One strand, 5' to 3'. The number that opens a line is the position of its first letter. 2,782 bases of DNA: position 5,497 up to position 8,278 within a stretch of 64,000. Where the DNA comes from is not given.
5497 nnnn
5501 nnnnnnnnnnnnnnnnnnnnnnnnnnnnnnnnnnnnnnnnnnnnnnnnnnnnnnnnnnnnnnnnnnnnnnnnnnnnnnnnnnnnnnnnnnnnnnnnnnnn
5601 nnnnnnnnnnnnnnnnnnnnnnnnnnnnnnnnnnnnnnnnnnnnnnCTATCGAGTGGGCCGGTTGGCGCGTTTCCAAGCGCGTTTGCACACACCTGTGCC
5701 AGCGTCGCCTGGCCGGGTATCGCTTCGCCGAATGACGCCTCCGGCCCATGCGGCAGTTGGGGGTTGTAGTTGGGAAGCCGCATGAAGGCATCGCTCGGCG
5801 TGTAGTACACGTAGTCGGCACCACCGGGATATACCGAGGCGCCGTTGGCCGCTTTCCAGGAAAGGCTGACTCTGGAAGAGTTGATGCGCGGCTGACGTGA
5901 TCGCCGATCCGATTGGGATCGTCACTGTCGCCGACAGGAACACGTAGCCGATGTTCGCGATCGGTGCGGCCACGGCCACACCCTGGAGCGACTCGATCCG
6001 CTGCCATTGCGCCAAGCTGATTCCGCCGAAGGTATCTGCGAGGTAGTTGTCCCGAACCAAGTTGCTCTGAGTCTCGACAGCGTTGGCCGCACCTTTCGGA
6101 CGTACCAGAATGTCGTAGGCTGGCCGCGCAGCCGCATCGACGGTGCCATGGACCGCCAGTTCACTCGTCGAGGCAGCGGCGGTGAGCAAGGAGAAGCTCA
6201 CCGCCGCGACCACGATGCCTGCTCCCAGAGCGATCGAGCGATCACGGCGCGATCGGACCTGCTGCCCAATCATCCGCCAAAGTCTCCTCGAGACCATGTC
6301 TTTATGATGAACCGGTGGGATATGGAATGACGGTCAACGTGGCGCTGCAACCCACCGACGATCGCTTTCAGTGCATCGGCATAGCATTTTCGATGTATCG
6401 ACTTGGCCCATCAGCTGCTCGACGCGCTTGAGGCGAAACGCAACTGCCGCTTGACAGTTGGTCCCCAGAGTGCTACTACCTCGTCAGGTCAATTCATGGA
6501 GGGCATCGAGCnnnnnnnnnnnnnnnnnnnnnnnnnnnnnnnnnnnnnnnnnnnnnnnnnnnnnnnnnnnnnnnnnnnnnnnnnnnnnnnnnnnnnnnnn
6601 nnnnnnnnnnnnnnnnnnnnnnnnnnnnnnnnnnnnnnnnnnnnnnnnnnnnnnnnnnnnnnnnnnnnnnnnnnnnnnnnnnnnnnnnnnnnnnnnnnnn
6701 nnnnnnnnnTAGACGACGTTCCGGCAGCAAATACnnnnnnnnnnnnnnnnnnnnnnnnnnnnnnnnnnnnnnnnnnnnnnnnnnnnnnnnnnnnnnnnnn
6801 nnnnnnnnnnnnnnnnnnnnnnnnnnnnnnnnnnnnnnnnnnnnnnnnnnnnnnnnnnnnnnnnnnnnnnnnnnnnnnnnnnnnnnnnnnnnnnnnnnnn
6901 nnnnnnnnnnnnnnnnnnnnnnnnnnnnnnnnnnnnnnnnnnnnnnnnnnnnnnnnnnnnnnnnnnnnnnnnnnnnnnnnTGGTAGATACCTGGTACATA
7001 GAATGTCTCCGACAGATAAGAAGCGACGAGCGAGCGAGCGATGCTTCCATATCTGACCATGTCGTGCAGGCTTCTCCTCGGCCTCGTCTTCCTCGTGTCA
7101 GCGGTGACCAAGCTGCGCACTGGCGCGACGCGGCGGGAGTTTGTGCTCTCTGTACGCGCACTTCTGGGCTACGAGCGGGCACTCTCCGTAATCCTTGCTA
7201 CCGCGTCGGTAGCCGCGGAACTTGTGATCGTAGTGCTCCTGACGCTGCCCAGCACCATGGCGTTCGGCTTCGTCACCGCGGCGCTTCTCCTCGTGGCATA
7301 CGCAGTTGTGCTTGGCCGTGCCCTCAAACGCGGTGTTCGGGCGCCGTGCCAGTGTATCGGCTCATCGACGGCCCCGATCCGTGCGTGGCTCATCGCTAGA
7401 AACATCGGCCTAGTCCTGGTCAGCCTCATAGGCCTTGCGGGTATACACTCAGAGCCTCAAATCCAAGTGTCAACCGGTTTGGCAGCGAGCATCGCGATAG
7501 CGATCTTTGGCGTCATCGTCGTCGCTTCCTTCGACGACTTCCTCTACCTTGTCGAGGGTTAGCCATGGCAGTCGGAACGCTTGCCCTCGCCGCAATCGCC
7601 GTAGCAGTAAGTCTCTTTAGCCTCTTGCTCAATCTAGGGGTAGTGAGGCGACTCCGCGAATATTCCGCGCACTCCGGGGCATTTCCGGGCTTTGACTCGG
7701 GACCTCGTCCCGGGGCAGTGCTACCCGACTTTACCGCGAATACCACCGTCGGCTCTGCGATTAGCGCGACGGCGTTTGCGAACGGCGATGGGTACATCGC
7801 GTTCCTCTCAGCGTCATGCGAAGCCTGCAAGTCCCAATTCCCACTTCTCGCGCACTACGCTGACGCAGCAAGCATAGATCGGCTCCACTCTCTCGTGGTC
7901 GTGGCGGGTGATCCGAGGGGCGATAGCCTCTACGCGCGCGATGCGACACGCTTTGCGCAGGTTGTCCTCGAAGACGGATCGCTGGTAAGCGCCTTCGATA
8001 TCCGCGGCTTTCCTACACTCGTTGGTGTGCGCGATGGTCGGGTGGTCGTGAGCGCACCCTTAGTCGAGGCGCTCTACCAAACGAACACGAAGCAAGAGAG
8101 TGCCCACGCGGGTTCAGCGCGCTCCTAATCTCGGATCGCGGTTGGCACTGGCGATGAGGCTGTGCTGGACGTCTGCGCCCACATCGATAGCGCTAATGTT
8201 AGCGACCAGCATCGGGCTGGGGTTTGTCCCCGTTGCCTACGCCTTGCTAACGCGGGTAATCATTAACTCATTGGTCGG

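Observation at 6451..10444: Mobile-element-borne operon: 10-Cys precursor peptide with dedicated MauE-like oxidase, TlpA-like thioredoxin, ABC exporter and signal peptidase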

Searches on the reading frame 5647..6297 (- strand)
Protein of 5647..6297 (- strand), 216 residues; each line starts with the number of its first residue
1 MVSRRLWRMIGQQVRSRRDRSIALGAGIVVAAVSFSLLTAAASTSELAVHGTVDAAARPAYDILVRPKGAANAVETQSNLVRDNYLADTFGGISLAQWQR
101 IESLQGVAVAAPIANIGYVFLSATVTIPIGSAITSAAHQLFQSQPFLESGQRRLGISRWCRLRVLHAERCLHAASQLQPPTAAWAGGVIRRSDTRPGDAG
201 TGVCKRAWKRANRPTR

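Call 3: search_protein_families(library=ncbifam, proteins=[window:5647-6297:-], max_evalue=0.01)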
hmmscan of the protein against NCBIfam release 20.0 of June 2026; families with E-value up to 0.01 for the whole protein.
window:5647-6297:- (216 aa): 1 family
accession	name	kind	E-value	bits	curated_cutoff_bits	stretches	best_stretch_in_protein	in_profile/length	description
NF006237.0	PRK08375.1-2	equivalog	0.0092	15.2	597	0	80-150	260-328/497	putative monovalent cation/H+ antiporter subunit D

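Call 4: search_protein_families(library=pfam, proteins=[window:5647-6297:-], max_evalue=0.01)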
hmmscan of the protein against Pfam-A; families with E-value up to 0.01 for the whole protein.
window:5647-6297:- (216 aa): 0 families

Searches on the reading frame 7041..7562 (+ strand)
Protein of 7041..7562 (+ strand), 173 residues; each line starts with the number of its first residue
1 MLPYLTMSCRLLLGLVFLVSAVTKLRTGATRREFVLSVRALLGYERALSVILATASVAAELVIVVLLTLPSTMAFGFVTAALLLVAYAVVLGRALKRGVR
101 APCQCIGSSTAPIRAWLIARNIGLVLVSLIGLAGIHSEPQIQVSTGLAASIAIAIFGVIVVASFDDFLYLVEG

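Call 3: search_protein_families(library=ncbifam, proteins=[window:7041-7562:+], max_evalue=0.01)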
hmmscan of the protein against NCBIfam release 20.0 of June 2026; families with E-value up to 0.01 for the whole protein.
window:7041-7562:+ (173 aa): 0 families

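Call 4: search_protein_families(library=pfam, proteins=[window:7041-7562:+], max_evalue=0.01)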
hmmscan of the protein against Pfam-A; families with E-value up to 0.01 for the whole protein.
window:7041-7562:+ (173 aa): 1 family
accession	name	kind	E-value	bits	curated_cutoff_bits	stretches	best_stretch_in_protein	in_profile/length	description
PF07291.16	MauE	-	7.2e-22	78.5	27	1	4-133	3-127/128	Methylamine utilisation protein MauE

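Call 10: find_homologous_proteins(query=window:7041-7562:+)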
Query window:7041-7562:+ (173 aa): 3 proteins with E <= 0.001 among 3886 candidates.
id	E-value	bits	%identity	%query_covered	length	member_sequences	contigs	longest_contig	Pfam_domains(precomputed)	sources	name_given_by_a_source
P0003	7.8e-81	288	100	86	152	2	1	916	PF07291.17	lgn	-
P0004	5.5e-56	207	65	99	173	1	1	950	PF07291.17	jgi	jgi:hypothetical protein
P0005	1.5e-50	189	58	100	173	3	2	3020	PF07291.17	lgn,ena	-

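Call 11: find_encoding_contigs(protein=P0005, flank=10000)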
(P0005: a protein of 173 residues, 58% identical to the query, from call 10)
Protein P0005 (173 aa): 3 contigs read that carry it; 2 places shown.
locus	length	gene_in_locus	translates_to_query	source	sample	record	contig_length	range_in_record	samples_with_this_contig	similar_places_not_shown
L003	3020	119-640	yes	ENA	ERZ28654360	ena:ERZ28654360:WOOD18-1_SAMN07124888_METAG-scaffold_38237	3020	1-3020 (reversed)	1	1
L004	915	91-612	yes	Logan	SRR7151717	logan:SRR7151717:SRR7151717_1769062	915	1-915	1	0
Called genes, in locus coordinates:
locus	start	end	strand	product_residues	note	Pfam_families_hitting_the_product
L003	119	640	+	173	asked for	PF07291:MauE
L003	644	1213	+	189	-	-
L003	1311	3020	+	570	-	?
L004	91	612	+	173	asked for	PF07291:MauE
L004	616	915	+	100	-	?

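Call 12: find_encoding_contigs(protein=P0004, flank=10000)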
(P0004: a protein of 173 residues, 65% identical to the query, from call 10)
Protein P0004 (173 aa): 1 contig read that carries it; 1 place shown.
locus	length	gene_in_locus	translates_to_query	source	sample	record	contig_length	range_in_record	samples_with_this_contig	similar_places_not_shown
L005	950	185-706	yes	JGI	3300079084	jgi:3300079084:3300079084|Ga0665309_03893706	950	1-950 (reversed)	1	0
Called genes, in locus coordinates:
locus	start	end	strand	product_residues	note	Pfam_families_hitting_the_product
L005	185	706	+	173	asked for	PF07291:MauE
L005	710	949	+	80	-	?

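Call 15: find_related_loci(query=A1, collection=genome_contigs, flank=10000)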
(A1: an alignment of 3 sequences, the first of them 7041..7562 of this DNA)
Query A1 (173 aa) in genome_contigs; peptide patterns used: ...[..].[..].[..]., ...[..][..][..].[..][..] (x = any residue, [..] = any of these).
221 stretches matched a pattern; 1 encode a relative of the query (tblastn E <= 1e-3); 1 distinct loci.
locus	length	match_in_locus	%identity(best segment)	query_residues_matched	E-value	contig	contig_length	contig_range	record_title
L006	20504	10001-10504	35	4-170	8e-18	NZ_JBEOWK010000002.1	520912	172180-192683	Streptosporangium sp. NPDC002524 NPDC002524_8_H10.ctg-0002, whole genome shotgun sequence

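Call 74: find_related_loci(query=A6, collection=metagenome_contigs, flank=7000)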
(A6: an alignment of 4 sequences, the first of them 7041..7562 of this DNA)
Query A6 (173 aa) in metagenome_contigs; peptide patterns used: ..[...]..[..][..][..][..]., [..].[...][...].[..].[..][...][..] (x = any residue, [..] = any of these).
227 stretches matched a pattern, but none encodes a relative of the query by tblastn (E <= 1e-3).

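Call 84: search_dna_similar(query=window:7041-7562:+, collection=plasmids, mode=protein, max_evalue=0.00001, max_rows=15)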
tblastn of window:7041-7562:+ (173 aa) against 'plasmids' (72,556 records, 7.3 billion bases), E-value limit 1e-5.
Records with a match: 6; places in all: 6; records where one place covers at least 80% of the query: 0.
Best place of each record, by identity: <60% 6.
By first word of the organism name: Streptomyces 6.
By predicted mobility (MOB-suite, as given by PLSDB): mobilizable 3; non-mobilizable 3.
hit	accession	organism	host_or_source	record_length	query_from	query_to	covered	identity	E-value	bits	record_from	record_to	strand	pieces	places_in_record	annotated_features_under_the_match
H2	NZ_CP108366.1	Streptomyces sp. NBC_01340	-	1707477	4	135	76%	38.1%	4e-6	53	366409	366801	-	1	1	none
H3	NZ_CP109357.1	Streptomyces sp. NBC_01562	-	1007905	4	135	76%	37.3%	3e-6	53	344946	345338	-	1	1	record has no annotation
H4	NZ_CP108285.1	Streptomyces atratus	-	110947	1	131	76%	35.3%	5e-6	53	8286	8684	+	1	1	MauE/DoxX family redox-associated membrane protein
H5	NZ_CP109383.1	Streptomyces atratus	-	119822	1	131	76%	35.3%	5e-6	53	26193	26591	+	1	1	MauE/DoxX family redox-associated membrane protein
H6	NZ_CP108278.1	Streptomyces atratus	-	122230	1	131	76%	35.3%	5e-6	53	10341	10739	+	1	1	MauE/DoxX family redox-associated membrane protein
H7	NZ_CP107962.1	Streptomyces sp. NBC_00376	-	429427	3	126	72%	36.5%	2e-8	59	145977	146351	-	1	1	none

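Call 85: get_annotated_region(hit=H4, flank=5000)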
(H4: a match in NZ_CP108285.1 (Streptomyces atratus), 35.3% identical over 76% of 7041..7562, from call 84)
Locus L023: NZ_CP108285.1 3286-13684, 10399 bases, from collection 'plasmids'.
description: Streptomyces atratus strain NBC_00041 plasmid unnamed2, complete sequence
organism: Streptomyces atratus (NCBI taxid 1893)
taxonomy: Bacteria; Actinomycetota; Actinomycetes; Kitasatosporales; Streptomycetaceae; Streptomyces; Streptomyces atratus
host: -; source: -; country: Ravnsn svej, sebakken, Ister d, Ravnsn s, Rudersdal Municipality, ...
typing (MOB-suite, as given by PLSDB): non-mobilizable
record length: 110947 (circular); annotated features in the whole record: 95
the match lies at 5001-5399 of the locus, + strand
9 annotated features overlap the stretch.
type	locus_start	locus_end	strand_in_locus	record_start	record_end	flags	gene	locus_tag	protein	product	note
CDS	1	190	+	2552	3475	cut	-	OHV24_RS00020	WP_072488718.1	LysR substrate-binding domain-containing protein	-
CDS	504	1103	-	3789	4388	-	-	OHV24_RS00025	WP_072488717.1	TIGR03086 family metal-binding protein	-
CDS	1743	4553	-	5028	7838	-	-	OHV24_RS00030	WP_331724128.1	BTAD domain-containing putative transcriptional regulator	-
CDS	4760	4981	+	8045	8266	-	-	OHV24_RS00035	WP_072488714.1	hypothetical protein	-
CDS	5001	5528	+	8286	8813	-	-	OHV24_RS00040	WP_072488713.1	MauE/DoxX family redox-associated membrane protein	GO:0030416 - methylamine metabolic process [Evidence IEA]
CDS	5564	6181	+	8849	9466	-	-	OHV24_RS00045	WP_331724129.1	hypothetical protein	-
CDS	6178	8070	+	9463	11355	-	-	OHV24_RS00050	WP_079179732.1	ABC transporter ATP-binding protein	-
CDS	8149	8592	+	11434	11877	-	-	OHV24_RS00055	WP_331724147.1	S26 family signal peptidase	GO:0006465 - signal peptide processing [Evidence IEA]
CDS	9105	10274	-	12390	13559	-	-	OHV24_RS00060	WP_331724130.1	integrase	-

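Call 87: get_annotated_region(hit=H7, flank=5000)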
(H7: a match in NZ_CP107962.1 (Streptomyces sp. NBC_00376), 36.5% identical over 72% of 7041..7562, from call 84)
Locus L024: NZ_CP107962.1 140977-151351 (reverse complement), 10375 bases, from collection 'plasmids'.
description: Streptomyces sp. NBC_00376 plasmid unnamed2, complete sequence
organism: Streptomyces sp. NBC_00376 (NCBI taxid 2975730)
taxonomy: Bacteria; Actinomycetota; Actinomycetes; Kitasatosporales; Streptomycetaceae; Streptomyces; Streptomyces sp. NBC 00376
host: -; source: -; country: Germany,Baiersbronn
typing (MOB-suite, as given by PLSDB): mobilizable; relaxase MOBP
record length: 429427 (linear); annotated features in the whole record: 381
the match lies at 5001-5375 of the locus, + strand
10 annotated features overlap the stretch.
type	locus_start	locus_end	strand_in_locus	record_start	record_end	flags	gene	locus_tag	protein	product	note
CDS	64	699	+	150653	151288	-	-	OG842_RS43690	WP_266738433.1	hypothetical protein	-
CDS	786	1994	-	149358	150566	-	-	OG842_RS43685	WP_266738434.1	ISAs1 family transposase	-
CDS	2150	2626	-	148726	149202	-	-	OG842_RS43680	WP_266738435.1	hypothetical protein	-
CDS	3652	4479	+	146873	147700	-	-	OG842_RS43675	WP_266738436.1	AraC family transcriptional regulator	-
CDS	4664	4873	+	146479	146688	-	-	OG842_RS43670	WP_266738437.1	hypothetical protein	-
CDS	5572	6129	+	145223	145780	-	-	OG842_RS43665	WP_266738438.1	TlpA disulfide reductase family protein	-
CDS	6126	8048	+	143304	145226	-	-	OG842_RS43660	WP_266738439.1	ABC transporter ATP-binding protein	-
CDS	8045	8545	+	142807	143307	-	-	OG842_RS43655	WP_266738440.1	S26 family signal peptidase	GO:0006465 - signal peptide processing [Evidence IEA]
CDS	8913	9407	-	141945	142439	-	-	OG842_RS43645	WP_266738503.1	hypothetical protein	-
CDS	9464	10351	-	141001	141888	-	-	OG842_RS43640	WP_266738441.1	IS3 family transposase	-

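Call 89: get_annotated_region(hit=H2, flank=5000)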
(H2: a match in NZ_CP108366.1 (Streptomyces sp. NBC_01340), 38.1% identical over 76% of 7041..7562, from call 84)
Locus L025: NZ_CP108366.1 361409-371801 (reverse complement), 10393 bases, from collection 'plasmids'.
description: Streptomyces sp. NBC_01340 plasmid unnamed1, complete sequence
organism: Streptomyces sp. NBC_01340 (NCBI taxid 2903830)
taxonomy: Bacteria; Actinomycetota; Actinomycetes; Kitasatosporales; Streptomycetaceae; Streptomyces; Streptomyces sp. NBC 01340
host: -; source: -; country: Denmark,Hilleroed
typing (MOB-suite, as given by PLSDB): mobilizable; replicon rep_cluster_1879,rep_cluster_1910; relaxase MOBP
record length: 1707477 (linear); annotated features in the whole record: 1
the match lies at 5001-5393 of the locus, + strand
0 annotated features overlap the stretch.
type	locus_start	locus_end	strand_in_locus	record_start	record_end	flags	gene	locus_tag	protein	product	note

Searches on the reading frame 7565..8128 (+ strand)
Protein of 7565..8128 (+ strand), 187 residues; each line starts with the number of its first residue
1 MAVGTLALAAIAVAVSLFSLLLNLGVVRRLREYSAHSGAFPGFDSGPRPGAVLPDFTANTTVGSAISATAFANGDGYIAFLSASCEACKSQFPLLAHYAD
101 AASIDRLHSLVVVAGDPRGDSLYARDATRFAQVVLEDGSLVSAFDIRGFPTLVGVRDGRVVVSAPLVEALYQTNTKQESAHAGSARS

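Call 3: search_protein_families(library=ncbifam, proteins=[window:7565-8128:+], max_evalue=0.01)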
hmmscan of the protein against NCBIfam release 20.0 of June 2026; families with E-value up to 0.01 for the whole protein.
window:7565-8128:+ (187 aa): 1 family
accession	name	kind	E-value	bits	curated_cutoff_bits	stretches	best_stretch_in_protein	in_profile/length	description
TIGR02661.1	MauD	equivalog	5.3e-05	22.8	188.6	1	6-105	9-106/189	methylamine dehydrogenase accessory protein MauD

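Call 4: search_protein_families(library=pfam, proteins=[window:7565-8128:+], max_evalue=0.01)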
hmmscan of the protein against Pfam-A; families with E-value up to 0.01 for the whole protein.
window:7565-8128:+ (187 aa): 1 family
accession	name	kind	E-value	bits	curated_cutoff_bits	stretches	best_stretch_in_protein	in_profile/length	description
PF00578.27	AhpC-TSA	-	0.0073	16.7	26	1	50-132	2-84/124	AhpC/TSA family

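Call 69: search_solved_structures(query=A5, max_evalue=0.01)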
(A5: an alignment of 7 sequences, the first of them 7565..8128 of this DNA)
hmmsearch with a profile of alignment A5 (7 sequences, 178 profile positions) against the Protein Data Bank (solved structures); distinct sequences matched with E-value up to 0.01: 86 (the best 60 are shown).
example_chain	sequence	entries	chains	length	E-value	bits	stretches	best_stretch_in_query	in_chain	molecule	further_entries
2yp6_A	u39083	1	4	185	2.3e-13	53.2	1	11-165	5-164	THIOREDOXIN FAMILY PROTEIN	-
4hqz_A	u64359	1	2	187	3.7e-12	49.2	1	43-165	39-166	Thioredoxin family protein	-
2h1b_A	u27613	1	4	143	5.1e-12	48.7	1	51-166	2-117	Thiol-disulfide oxidoreductase resA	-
2l5o_A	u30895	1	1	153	1.4e-11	47.3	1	55-165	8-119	Putative thioredoxin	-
1st9_A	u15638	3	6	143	1.8e-11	47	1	51-166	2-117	Thiol-disulfide oxidoreductase resA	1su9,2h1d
2f9s_A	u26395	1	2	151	2.1e-11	46.8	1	51-166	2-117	Thiol-disulfide oxidoreductase resA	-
3kcm_A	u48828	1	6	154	4.7e-10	42.4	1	54-164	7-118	Thioredoxin family protein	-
3c71_A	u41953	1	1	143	5e-10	42.3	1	51-166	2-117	Thiol-disulfide oxidoreductase resA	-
2h1a_A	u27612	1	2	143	1.8e-09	40.5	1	51-166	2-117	Thiol-disulfide oxidoreductase resA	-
2h19_A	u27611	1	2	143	1.8e-09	40.5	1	51-166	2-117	Thiol-disulfide oxidoreductase resA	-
3c73_A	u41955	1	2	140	2.4e-09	40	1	56-166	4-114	Thiol-disulfide oxidoreductase resA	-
3or5_A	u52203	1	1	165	8.5e-09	38.3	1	54-166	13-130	Thiol:disulfide interchange protein, thioredoxin family protein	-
3erw_A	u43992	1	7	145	1.6e-08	37.3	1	58-166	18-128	Sporulation thiol-disulfide oxidoreductase A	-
4hqs_A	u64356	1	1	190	1.9e-08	37.1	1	35-166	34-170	Thioredoxin family protein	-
4nmu_A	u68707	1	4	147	2e-08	37.1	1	44-166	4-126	Thiol-disulfide oxidoreductase ResA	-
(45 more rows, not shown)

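Call 70: search_protein_families(library=ncbifam, alignment_id=A5, max_evalue=0.01)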
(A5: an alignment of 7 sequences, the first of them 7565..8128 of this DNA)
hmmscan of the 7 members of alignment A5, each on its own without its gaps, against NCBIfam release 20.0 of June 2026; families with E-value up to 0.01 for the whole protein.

A. member 1, window:7565-8128:+ (187 aa): 1 family
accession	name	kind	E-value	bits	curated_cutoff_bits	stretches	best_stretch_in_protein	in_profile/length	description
TIGR02661.1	MauD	equivalog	5.3e-05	22.8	188.6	1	6-105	9-106/189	methylamine dehydrogenase accessory protein MauD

B. families by the number of members that match (of 7 scanned): 9 families
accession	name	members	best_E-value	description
NF002854.0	PRK03147.1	4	1.6e-08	thiol-disulfide oxidoreductase ResA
NF041202.1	StoA_CxxC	3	1.7e-05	endospore biogenesis thiol-disulfide oxidoreductase StoA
TIGR02661.1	MauD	3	5.3e-05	methylamine dehydrogenase accessory protein MauD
TIGR01068.1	thioredoxin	3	0.00092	thioredoxin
TIGR01126.1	pdi_dom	2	3.3e-07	protein disulfide-isomerase domain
NF008229.0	PRK10996.1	2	0.0088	thioredoxin TrxC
TIGR01130.1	ER_PDI_fam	1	9.6e-05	protein disulfide-isomerase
NF006960.0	PRK09437.1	1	0.0025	thioredoxin-dependent thiol peroxidase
NF047697.1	ThioredTrxAClost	1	0.003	thioredoxin TrxA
